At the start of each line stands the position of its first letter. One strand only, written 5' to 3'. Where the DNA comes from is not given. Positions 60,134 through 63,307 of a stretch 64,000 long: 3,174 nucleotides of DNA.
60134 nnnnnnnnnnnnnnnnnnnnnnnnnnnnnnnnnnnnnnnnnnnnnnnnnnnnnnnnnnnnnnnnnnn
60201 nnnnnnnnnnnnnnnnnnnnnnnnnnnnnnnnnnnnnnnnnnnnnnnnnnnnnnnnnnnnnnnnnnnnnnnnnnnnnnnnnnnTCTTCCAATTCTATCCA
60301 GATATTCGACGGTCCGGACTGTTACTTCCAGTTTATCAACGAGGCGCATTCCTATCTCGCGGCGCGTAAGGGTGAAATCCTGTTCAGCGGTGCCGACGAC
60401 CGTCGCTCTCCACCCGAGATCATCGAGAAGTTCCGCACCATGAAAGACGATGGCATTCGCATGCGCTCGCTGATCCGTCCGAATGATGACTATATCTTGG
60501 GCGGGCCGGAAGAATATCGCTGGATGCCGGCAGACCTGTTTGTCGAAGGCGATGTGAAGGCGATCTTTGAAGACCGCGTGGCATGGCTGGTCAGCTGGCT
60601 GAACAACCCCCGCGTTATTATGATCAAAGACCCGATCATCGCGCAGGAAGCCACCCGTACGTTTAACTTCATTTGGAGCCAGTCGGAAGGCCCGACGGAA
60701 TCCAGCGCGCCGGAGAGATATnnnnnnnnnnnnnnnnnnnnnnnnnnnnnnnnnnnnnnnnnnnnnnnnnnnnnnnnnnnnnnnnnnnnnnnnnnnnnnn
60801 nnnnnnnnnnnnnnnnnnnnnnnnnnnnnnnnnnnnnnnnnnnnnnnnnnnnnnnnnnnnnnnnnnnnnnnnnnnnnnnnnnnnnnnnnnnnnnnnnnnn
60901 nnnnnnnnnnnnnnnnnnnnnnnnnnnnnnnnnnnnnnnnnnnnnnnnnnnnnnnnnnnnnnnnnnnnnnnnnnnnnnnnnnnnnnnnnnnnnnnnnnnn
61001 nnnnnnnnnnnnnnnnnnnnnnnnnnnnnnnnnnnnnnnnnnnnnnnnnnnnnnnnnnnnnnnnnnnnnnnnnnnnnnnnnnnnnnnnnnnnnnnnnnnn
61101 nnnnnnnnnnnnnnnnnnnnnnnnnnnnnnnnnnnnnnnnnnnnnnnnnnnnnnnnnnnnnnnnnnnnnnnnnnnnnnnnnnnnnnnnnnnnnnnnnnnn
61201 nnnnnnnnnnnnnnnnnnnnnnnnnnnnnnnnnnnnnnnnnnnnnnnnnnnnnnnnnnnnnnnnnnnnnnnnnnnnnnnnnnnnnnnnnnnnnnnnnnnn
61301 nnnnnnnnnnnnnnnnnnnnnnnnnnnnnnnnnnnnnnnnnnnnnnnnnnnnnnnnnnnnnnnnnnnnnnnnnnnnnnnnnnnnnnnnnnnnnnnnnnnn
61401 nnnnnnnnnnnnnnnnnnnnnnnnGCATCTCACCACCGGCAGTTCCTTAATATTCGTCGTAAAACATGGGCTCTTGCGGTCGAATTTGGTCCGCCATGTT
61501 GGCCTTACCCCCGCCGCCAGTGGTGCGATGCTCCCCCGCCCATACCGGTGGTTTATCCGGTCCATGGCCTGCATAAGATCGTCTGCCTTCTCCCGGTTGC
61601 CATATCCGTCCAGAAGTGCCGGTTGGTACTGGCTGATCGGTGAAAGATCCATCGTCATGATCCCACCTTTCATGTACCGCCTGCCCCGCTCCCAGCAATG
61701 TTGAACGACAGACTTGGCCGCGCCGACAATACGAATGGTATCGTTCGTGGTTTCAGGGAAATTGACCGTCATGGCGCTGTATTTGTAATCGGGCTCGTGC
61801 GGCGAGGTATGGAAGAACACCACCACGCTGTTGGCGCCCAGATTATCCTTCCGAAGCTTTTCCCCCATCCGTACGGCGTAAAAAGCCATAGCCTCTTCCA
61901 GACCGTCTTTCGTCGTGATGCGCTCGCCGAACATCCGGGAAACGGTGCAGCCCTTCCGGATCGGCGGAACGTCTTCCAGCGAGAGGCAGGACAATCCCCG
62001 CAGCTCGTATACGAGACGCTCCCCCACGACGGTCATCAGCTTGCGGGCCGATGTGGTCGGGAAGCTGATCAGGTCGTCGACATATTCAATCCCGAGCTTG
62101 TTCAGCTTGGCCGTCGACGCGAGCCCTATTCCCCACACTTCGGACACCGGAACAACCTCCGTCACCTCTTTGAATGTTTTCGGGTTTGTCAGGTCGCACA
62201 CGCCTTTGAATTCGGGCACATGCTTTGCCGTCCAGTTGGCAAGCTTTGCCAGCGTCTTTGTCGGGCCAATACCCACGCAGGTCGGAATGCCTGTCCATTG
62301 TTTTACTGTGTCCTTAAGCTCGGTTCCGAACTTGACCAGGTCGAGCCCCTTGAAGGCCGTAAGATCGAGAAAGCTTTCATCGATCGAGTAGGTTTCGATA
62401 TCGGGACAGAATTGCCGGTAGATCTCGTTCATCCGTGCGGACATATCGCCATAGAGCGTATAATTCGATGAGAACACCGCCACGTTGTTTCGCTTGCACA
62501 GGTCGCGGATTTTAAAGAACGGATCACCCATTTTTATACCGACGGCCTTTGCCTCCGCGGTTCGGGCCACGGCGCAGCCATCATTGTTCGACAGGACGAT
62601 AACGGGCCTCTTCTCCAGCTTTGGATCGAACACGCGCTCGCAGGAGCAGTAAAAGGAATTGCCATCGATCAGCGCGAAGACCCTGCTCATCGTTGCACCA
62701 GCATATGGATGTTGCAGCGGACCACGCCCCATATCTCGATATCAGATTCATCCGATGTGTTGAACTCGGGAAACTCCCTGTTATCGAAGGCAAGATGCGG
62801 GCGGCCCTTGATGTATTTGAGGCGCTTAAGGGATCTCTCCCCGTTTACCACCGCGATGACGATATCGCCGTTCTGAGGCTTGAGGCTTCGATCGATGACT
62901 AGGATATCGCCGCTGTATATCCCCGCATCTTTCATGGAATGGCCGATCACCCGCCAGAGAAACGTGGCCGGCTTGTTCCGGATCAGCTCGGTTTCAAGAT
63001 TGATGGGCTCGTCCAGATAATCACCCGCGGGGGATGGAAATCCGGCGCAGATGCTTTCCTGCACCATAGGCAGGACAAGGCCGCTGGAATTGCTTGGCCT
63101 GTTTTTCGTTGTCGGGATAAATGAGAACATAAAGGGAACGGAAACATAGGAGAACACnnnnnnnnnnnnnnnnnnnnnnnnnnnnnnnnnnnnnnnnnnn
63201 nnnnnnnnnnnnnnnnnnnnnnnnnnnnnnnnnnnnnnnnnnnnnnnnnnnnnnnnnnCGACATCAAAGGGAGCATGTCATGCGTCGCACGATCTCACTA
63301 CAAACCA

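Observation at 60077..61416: Prophage moron operon: XRE-HTH fusion protein coupled to a cyclodipeptide-synthase-like protein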

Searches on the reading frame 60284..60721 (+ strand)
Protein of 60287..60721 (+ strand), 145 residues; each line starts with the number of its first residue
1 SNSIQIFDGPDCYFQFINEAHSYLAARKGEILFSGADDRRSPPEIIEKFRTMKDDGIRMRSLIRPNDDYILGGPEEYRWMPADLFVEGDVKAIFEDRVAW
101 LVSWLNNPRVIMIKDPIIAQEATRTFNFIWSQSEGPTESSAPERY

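Call 51: search_protein_families(library=pfam, proteins=[window:60287-60721:+], max_evalue=10)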
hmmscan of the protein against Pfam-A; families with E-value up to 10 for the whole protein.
seq(145 aa): 0 families

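Call 52: search_protein_families(library=phrogs, proteins=[window:60287-60721:+], max_evalue=1)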
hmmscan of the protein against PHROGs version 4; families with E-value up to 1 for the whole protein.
seq(145 aa): 0 families

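Call 62: search_protein_representatives(alignment_id=A3)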
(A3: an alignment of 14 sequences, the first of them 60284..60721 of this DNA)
Query: 14 sequences, 148 profile positions. Proteins with E-value up to 0.001 (for the whole library): 671; up to 1e-10: 284; up to 1e-30: 27. The best 150 are listed.
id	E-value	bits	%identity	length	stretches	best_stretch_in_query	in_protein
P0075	2.1e-66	238.4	-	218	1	2-147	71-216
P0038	1.2e-65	235.9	-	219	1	2-147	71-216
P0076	2.4e-58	212.2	-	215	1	2-147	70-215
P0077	5.3e-58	211.2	-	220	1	2-147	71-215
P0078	9.1e-55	200.7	-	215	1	2-146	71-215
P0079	2.2e-54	199.4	-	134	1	18-145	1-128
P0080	4.0e-53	195.3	-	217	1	4-145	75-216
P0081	2.8e-52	192.6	-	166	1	2-138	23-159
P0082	3.4e-50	185.8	-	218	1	2-147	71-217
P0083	3.8e-50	185.7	-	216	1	2-145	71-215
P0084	4.4e-48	179.0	-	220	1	6-146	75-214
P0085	1.1e-47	177.7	-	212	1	3-142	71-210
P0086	5.7e-46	172.1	-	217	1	2-146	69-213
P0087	1.2e-45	171.1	-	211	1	2-147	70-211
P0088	1.4e-43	164.4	-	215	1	4-146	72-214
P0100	2.7e-31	124.5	-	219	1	3-140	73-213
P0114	5.0e-26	107.4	-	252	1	3-144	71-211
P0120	1.5e-25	105.9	-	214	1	3-145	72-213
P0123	2.2e-25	105.3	-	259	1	2-140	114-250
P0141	5.7e-23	97.5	-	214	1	8-145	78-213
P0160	2.2e-21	92.4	-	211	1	4-146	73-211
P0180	1.7e-19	86.2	-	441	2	6-133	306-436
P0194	1.7e-18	83.0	-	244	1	5-136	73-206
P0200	3.8e-18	81.9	-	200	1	12-138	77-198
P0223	4.9e-17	78.2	-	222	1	5-140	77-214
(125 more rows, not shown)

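Call 63: search_protein_families(library=pfam, proteins=[P0100, P0120, P0141, P0160, P0180, P0200, P0223, P0123, P0114, P0194], max_evalue=0.01)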
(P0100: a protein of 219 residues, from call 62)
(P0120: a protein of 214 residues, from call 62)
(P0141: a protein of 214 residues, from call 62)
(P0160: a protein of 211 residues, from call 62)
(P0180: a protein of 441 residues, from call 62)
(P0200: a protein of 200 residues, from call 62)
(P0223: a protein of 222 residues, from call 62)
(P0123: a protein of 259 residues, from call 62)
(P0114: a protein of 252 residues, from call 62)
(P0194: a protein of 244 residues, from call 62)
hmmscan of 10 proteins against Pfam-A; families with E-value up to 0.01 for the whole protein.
P0100 (219 aa): 1 family
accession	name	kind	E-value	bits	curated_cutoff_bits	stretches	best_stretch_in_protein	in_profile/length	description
PF01381.28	HTH_3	-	0.00016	22.1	23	1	8-57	1-49/55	Helix-turn-helix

P0120 (214 aa): 3 families
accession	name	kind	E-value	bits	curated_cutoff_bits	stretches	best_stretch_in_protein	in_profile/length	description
PF01381.28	HTH_3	-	1.1e-09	38.7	23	1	8-55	1-48/55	Helix-turn-helix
PF13560.12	HTH_31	-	6.7e-06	26.8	27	1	6-58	4-57/64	Helix-turn-helix domain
PF12844.13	HTH_19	-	0.0016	18.8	30.2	1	8-55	4-51/64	Helix-turn-helix domain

P0141 (214 aa): 3 families
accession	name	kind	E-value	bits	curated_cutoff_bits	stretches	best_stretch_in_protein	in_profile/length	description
PF01381.28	HTH_3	-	3.2e-08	33.9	23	1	9-56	1-48/55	Helix-turn-helix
PF12844.13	HTH_19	-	2.5e-05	24.6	30.2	1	6-49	1-44/64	Helix-turn-helix domain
PF13560.12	HTH_31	-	0.0018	19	27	1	5-56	2-54/64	Helix-turn-helix domain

P0160 (211 aa): 4 families
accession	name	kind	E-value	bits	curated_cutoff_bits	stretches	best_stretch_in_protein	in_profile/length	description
PF01381.28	HTH_3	-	2.8e-06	27.7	23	1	12-42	5-35/55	Helix-turn-helix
PF13560.12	HTH_31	-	0.0011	19.6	27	1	12-45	10-44/64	Helix-turn-helix domain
PF23264.1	DUF7073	-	0.0036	17.9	27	1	113-188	11-84/95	Domain of unknown function (DUF7073)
PF12844.13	HTH_19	-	0.0044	17.3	30.2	1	11-39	7-35/64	Helix-turn-helix domain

P0180 (441 aa): 6 families
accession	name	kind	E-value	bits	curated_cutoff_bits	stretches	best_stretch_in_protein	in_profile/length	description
PF01381.28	HTH_3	-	1.3e-15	57.6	23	2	238-285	1-48/55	Helix-turn-helix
PF13560.12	HTH_31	-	2.2e-11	44.3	27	2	235-281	3-50/64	Helix-turn-helix domain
PF12844.13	HTH_19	-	2.4e-09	37.4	30.2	1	235-288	1-54/64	Helix-turn-helix domain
PF13443.12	HTH_26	-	6.7e-07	29.9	22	0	16-54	11-50/63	Cro/C1-type HTH DNA-binding domain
PF13413.12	HTH_25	-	1.5e-06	28.3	24.6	0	7-41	2-36/62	Helix-turn-helix domain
PF13744.12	HTH_37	-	0.0017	18.6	27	0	5-57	21-71/80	Helix-turn-helix domain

P0200 (200 aa): 2 families
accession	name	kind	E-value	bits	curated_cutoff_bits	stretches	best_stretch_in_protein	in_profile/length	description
PF01381.28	HTH_3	-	0.00016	22.1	23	1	14-56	8-50/55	Helix-turn-helix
PF13560.12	HTH_31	-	0.0041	17.8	27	1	14-58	13-58/64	Helix-turn-helix domain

P0223 (222 aa): 3 families
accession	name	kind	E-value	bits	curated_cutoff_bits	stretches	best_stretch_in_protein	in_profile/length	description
PF01381.28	HTH_3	-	5.8e-05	23.5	23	1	8-41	1-34/55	Helix-turn-helix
PF12844.13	HTH_19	-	0.00068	19.9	30.2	1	8-60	4-53/64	Helix-turn-helix domain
PF13560.12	HTH_31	-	0.003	18.3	27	1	6-45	4-44/64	Helix-turn-helix domain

P0123 (259 aa): 3 families
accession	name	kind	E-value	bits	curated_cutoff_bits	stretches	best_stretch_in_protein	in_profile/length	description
PF13560.12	HTH_31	-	1.6e-05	25.5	27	1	50-102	5-58/64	Helix-turn-helix domain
PF01381.28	HTH_3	-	6.2e-05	23.4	23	1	51-98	1-48/55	Helix-turn-helix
PF12844.13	HTH_19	-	0.0077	16.6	30.2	0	50-95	3-48/64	Helix-turn-helix domain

P0114 (252 aa): 4 families
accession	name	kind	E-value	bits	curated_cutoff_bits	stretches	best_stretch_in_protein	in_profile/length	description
PF01381.28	HTH_3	-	3.1e-10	40.4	23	1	7-55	1-49/55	Helix-turn-helix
PF13560.12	HTH_31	-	3.5e-06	27.6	27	1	6-53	5-53/64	Helix-turn-helix domain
PF12844.13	HTH_19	-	2.2e-05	24.7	30.2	1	5-56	2-53/64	Helix-turn-helix domain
PF13413.12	HTH_25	-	0.00018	21.7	24.6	1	8-40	3-35/62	Helix-turn-helix domain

P0194 (244 aa): 5 families
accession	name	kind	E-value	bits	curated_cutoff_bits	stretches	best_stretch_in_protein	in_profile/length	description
PF01381.28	HTH_3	-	1.6e-12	47.7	23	1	7-56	1-50/55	Helix-turn-helix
PF13560.12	HTH_31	-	1.3e-05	25.9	27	1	6-56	5-56/64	Helix-turn-helix domain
PF13443.12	HTH_26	-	0.0017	19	22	1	10-56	5-52/63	Cro/C1-type HTH DNA-binding domain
PF12844.13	HTH_19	-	0.0031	17.8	30.2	0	7-54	4-51/64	Helix-turn-helix domain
PF13413.12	HTH_25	-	0.0087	16.3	24.6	0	7-36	2-31/62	Helix-turn-helix domain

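Call 80: find_related_loci(query=A7, collection=metagenome_contigs, flank=4000)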
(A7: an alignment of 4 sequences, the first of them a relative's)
Query A7 (213 aa) in metagenome_contigs; peptide patterns used: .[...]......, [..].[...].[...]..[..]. (x = any residue, [..] = any of these).
180 stretches matched a pattern; 6 encode a relative of the query (tblastn E <= 1e-3); 6 distinct loci.
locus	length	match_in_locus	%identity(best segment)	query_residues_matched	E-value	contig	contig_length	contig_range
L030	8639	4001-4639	100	1-213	8e-146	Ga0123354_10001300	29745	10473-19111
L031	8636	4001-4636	71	1-212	2e-102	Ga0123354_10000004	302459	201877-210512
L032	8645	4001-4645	49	1-213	9e-65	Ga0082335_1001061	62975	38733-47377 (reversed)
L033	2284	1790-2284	57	1-164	5e-60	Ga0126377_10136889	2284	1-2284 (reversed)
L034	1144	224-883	47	1-213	2e-59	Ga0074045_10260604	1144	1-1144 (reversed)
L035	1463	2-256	58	129-213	9e-31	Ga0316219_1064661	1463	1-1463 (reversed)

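Call 91: search_solved_structures(query=A3, max_evalue=10, show_alignments=2)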
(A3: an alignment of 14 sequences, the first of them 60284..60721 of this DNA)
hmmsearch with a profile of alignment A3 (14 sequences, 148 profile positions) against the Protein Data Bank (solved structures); distinct sequences matched with E-value up to 10: 6.
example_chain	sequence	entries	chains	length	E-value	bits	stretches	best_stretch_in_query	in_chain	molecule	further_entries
5j9c_A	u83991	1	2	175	0.083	15.8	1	34-77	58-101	peroxiredoxin Asp f3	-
5j9b_A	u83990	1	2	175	0.18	14.8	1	39-77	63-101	peroxiredoxin Asp f3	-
7q68_A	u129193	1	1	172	0.42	13.5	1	40-120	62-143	Thioredoxin domain-containing protein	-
7q6a_A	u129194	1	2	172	0.42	13.5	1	40-120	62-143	Thioredoxin domain-containing protein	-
7q5n_A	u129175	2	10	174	0.43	13.5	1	40-120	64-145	Thioredoxin domain-containing protein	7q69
3s2w_A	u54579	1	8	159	0.76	12.7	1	22-59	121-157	Transcriptional regulator, MarR family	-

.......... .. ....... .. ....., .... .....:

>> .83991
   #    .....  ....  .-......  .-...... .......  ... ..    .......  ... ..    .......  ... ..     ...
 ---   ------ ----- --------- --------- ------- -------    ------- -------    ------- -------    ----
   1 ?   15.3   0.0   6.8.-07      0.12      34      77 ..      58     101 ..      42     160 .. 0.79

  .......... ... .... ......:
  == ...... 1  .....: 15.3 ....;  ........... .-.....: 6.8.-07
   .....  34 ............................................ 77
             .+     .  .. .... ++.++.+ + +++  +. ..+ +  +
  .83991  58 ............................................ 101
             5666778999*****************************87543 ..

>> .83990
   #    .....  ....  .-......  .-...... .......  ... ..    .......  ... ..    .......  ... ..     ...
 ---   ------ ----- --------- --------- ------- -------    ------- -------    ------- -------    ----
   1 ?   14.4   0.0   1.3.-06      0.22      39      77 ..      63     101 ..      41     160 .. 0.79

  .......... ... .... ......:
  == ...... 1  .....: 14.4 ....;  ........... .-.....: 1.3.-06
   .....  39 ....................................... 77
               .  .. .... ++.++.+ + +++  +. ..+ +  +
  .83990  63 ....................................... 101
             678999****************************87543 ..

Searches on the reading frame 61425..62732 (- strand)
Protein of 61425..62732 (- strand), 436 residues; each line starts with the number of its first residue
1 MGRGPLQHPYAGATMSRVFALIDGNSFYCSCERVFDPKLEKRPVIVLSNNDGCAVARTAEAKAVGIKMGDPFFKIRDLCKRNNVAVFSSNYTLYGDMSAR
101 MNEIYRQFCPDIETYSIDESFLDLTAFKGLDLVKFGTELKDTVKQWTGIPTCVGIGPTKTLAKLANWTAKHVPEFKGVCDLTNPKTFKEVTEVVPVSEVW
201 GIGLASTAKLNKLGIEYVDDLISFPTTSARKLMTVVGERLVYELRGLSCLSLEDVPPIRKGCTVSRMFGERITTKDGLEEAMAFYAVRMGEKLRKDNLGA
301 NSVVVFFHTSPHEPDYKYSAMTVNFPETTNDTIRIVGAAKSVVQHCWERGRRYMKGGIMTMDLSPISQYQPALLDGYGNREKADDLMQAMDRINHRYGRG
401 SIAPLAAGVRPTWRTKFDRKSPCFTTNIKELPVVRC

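Call 17: search_protein_families(library=pfam, proteins=[window:61425-62732:-], max_evalue=0.01)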
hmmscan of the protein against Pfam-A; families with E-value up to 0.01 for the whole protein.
window:61425-62732:- (436 aa): 4 families
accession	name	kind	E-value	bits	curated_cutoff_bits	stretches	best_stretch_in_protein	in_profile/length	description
PF00817.25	IMS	-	3.8e-38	131.1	23.2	1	22-165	1-146/148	impB/mucB/samB family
PF13438.11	DUF4113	-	3.3e-19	69.1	24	1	385-434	2-51/51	Domain of unknown function (DUF4113)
PF11799.13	IMS_C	-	1.5e-16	61.2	20.7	1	259-372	1-108/109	impB/mucB/samB family C-terminal domain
PF11798.14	IMS_HHH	-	0.004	17.8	24.4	0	194-215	11-32/32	IMS family HHH motif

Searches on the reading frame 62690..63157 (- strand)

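Call 17: search_protein_families(library=pfam, proteins=[window:62690-63157:-], max_evalue=0.01)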
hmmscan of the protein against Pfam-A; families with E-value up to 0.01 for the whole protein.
window:62690-63157:- (156 aa): 1 family
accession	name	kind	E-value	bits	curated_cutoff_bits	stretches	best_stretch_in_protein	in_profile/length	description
PF00717.28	Peptidase_S24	-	2.3e-22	79.3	23.3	1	30-146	1-115/116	Peptidase S24-like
